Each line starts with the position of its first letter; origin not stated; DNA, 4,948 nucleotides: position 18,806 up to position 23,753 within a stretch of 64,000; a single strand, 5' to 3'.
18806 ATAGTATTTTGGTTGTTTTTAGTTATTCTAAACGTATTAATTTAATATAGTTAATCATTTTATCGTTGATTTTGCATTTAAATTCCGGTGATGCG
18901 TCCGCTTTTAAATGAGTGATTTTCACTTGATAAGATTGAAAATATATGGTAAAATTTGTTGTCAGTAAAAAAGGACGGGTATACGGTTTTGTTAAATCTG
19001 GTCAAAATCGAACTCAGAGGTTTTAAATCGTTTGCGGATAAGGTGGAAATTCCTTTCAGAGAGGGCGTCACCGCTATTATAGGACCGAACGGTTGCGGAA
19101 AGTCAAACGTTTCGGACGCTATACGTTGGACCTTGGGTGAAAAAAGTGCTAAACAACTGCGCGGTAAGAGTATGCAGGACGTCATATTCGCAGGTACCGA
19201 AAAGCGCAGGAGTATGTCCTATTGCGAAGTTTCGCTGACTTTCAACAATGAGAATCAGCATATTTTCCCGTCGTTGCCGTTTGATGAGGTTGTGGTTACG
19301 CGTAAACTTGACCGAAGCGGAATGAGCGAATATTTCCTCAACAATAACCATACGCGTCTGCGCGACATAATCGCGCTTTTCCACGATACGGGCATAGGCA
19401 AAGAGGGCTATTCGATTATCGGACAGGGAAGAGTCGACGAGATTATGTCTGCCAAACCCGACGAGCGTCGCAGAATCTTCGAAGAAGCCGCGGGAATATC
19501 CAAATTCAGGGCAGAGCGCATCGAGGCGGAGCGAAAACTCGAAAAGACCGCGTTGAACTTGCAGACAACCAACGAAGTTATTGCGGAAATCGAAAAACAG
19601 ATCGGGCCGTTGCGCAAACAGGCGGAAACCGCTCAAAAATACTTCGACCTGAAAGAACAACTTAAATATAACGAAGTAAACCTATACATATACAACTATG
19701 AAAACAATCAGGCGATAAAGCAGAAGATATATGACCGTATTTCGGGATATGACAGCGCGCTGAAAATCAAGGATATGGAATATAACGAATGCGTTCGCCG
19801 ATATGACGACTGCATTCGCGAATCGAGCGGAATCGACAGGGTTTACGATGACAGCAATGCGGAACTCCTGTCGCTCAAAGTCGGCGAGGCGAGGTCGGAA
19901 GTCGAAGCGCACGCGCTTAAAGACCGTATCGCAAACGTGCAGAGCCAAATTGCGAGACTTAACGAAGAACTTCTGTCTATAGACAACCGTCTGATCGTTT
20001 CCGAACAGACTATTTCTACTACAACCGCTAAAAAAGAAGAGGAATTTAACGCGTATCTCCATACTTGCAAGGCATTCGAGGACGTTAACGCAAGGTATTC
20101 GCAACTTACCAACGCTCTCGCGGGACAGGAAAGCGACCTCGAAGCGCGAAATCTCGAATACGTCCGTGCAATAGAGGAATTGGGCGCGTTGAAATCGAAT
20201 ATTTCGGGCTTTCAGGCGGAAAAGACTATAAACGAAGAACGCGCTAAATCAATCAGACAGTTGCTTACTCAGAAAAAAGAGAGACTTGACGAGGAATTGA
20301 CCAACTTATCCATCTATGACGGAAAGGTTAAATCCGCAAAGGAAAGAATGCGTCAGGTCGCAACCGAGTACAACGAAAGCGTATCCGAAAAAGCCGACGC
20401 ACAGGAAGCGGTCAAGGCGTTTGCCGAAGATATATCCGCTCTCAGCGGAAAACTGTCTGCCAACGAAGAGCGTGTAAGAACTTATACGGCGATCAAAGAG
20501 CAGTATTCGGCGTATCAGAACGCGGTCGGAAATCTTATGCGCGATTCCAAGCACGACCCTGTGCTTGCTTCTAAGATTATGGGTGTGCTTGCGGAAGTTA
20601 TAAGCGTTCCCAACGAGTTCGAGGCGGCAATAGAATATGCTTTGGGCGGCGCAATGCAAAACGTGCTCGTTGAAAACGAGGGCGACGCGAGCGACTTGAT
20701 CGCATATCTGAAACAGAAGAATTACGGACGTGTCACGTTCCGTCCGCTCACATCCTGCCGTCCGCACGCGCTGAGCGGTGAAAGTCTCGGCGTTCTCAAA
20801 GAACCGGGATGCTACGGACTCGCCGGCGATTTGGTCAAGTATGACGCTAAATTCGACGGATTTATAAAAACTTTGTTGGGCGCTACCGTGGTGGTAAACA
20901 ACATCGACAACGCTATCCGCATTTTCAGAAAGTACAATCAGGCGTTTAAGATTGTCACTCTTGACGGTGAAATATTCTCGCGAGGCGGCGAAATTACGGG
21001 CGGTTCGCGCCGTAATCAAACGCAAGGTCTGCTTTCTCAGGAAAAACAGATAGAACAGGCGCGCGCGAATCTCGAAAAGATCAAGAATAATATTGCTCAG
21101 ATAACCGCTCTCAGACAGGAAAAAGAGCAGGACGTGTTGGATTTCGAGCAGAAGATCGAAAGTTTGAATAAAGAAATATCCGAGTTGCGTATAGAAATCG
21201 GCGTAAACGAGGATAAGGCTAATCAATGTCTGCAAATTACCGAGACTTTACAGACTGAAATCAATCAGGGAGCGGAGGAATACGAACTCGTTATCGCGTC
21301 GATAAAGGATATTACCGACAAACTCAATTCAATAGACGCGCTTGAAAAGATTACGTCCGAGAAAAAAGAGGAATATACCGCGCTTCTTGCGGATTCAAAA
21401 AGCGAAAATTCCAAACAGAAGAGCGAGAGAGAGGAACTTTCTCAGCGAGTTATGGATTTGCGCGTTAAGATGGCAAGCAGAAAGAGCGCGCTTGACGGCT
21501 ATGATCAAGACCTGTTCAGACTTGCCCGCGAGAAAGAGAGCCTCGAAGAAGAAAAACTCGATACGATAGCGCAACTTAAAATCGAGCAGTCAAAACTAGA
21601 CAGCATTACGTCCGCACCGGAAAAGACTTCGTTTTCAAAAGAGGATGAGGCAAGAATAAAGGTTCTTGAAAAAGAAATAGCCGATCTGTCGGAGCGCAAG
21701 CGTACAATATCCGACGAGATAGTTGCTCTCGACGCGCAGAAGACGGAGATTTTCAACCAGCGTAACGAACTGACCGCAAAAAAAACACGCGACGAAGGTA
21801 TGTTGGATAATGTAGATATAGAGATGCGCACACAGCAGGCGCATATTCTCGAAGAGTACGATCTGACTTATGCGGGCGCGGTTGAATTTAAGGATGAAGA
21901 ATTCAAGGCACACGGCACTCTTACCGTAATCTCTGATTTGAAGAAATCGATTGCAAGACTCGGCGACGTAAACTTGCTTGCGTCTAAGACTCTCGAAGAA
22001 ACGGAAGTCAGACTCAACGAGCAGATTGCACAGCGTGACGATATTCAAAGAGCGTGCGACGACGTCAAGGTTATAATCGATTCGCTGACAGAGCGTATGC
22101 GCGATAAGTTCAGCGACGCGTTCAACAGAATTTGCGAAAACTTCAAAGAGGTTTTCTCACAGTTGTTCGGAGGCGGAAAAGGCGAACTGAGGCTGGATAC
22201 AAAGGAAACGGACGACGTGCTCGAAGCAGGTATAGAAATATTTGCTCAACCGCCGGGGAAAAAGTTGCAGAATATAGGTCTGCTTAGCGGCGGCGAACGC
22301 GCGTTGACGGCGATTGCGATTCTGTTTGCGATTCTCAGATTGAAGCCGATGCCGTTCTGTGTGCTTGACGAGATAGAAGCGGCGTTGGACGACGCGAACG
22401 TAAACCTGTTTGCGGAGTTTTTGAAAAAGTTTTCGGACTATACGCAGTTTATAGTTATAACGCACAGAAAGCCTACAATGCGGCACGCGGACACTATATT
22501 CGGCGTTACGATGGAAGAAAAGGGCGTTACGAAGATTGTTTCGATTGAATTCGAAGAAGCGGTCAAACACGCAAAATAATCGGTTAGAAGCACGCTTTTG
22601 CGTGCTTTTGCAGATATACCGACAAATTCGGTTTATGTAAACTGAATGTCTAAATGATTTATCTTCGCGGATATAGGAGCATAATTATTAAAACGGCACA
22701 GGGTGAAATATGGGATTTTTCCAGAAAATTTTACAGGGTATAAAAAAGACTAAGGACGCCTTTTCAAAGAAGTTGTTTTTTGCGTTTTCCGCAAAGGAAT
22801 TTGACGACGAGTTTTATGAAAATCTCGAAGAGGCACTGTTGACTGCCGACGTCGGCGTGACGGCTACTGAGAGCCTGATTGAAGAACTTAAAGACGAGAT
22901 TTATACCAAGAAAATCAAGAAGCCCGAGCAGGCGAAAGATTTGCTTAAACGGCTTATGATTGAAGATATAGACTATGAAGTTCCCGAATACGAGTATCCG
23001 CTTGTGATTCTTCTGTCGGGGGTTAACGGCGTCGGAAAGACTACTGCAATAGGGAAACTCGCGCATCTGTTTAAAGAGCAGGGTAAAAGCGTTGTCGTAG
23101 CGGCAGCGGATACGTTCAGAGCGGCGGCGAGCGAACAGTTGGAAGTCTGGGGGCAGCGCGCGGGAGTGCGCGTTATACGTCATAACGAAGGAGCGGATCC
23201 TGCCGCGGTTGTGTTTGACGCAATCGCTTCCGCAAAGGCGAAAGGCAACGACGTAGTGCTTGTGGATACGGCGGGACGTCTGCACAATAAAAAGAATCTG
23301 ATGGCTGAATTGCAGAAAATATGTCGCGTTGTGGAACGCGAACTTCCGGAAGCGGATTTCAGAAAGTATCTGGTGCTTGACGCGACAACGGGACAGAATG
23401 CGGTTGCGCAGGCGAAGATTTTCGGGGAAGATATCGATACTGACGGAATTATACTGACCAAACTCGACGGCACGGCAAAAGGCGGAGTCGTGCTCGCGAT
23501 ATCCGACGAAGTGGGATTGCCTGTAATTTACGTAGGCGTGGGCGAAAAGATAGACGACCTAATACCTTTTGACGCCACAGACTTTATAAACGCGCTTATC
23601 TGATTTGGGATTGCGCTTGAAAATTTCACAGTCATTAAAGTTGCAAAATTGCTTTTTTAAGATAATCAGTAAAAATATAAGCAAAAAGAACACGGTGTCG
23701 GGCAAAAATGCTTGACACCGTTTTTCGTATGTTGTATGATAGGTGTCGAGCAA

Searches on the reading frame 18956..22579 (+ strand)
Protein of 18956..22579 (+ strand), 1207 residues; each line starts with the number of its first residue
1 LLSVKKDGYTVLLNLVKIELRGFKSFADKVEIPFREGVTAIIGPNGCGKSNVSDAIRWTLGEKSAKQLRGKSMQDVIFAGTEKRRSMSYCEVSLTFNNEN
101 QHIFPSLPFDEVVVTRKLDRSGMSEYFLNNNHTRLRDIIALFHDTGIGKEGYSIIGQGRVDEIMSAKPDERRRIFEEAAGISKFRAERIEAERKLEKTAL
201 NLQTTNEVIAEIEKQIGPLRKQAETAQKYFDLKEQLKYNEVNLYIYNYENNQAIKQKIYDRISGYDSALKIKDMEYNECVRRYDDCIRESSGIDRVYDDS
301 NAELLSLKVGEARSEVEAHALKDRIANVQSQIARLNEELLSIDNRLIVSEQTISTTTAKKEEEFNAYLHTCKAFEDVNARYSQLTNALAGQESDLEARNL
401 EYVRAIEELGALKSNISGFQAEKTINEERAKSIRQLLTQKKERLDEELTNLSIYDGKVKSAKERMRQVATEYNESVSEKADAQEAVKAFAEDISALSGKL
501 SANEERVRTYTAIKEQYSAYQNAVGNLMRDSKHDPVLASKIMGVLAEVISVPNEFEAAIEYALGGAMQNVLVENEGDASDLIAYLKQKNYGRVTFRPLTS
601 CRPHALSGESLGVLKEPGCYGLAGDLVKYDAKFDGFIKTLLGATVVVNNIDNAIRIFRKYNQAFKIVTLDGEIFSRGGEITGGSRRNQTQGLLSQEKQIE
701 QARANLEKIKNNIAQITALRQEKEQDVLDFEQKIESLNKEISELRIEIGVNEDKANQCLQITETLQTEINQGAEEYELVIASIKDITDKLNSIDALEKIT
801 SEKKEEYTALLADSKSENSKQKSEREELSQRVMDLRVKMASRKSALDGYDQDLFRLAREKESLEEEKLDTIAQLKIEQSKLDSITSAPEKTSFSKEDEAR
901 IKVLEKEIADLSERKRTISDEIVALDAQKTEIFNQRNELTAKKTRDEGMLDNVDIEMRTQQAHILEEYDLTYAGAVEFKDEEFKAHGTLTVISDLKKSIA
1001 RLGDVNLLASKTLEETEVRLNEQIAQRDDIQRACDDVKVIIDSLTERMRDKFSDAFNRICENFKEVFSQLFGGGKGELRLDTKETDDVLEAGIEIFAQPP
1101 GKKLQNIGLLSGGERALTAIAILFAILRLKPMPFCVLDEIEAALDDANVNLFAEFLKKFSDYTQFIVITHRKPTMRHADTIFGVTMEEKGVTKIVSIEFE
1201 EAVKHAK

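Call 29: search_protein_families(library=pfam, proteins=[window:18956-22579:+], max_evalue=0.00001)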
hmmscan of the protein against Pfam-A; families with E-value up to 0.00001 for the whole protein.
window:18956-22579:+ (1207 aa): 5 families
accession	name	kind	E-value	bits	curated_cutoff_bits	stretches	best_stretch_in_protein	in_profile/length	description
PF02463.25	SMC_N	-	1.2e-72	244.4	40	1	15-1192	2-219/220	RecF/RecN/SMC N terminal domain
PF06470.18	SMC_hinge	-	6.4e-26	91.5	22.5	1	540-656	3-115/116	SMC proteins Flexible Hinge Domain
PF13304.12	AAA_21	-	4.5e-13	50.4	27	0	1025-1170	143-298/304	AAA domain, putative AbiEii toxin, Type IV TA system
PF13175.12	AAA_15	-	7.6e-11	42.7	32.1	1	15-495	3-277/374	AAA ATPase domain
PF13476.12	AAA_23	-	2.4e-10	41.8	27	1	17-216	1-200/201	AAA domain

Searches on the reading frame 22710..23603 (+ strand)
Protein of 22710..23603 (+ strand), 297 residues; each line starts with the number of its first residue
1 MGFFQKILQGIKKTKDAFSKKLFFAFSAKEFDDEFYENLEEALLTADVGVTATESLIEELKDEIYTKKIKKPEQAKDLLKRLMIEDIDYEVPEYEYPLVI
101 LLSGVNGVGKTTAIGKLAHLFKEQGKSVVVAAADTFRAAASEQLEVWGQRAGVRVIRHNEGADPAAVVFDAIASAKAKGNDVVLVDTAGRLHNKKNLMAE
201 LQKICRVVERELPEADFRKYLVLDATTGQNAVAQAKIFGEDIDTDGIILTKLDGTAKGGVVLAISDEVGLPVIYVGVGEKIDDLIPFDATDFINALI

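Call 29: search_protein_families(library=pfam, proteins=[window:22710-23603:+], max_evalue=0.00001)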
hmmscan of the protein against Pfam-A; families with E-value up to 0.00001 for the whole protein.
window:22710-23603:+ (297 aa): 3 families
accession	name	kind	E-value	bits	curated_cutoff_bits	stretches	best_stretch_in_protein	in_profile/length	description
PF00448.28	SRP54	-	8.3e-77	257.7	22.7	1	98-296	2-194/196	SRP54-type protein, GTPase domain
PF02881.24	SRP54_N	-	3.7e-14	53.1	22.4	1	19-81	2-73/75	SRP54-type protein, helical bundle domain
PF13604.12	AAA_30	-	4.7e-07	30.2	27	1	99-195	20-104/191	AAA domain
